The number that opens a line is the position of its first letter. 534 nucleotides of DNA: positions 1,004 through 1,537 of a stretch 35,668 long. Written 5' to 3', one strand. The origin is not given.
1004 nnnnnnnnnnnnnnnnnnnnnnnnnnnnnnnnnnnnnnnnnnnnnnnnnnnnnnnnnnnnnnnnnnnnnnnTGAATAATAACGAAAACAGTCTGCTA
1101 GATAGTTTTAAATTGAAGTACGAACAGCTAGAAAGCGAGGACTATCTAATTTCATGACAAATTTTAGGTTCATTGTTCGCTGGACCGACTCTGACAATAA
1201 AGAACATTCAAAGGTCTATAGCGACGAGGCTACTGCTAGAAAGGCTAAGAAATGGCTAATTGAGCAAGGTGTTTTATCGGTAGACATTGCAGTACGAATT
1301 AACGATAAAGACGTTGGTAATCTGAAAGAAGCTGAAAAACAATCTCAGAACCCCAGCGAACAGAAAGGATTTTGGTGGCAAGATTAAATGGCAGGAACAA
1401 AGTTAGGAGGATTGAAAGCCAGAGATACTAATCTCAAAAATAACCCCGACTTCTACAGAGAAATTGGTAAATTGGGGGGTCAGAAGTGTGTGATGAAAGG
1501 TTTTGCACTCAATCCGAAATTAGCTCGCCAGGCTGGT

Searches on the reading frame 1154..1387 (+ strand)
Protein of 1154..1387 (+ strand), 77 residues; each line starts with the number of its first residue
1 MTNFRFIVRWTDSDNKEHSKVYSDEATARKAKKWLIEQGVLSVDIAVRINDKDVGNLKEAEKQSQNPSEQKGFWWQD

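Call 43: find_encoding_contigs(protein=window:1154-1387:+, flank=4000, max_places=10)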
Protein window:1154-1387:+ (77 aa): 22 contigs read that carry it; 10 places shown.
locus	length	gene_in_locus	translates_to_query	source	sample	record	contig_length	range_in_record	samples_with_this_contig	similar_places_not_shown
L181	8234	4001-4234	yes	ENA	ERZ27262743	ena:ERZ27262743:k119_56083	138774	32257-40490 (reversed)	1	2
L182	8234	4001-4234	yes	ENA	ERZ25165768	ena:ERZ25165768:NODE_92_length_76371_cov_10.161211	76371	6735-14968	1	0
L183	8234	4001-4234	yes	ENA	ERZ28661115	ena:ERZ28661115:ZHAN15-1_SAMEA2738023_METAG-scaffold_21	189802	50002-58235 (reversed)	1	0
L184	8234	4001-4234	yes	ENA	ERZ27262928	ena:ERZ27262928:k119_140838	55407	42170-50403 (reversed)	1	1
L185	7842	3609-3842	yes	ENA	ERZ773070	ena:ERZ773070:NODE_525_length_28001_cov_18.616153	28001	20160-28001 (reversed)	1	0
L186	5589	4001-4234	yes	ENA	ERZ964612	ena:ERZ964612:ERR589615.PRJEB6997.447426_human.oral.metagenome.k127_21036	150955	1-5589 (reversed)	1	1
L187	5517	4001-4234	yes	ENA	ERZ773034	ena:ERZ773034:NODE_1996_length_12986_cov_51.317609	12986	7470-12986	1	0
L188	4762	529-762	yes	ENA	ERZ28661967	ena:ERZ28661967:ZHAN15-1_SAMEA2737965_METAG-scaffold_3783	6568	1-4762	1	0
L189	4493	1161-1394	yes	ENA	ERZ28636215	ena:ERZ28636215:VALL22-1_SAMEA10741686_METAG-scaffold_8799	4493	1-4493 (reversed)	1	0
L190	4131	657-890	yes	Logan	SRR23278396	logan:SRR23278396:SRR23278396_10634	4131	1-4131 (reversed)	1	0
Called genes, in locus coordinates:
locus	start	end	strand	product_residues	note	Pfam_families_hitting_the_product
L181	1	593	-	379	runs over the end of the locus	-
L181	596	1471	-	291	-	PF01435:Peptidase_M48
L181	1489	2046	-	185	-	PF04011:LemA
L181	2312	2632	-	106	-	-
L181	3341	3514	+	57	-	-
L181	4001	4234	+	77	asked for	-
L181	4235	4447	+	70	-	PF10685:KGG (faint)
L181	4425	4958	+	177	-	PF06356:DUF1064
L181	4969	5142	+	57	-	-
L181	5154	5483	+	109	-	-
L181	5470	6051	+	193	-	-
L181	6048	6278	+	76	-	-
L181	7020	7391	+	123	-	-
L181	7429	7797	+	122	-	PF24240:DUF7448 (weak)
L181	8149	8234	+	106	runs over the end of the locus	-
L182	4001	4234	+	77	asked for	-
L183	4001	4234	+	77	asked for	-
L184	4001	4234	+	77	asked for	-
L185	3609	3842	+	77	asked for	-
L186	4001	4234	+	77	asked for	-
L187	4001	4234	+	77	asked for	-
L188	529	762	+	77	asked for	-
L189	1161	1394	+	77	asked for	-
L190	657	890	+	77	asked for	-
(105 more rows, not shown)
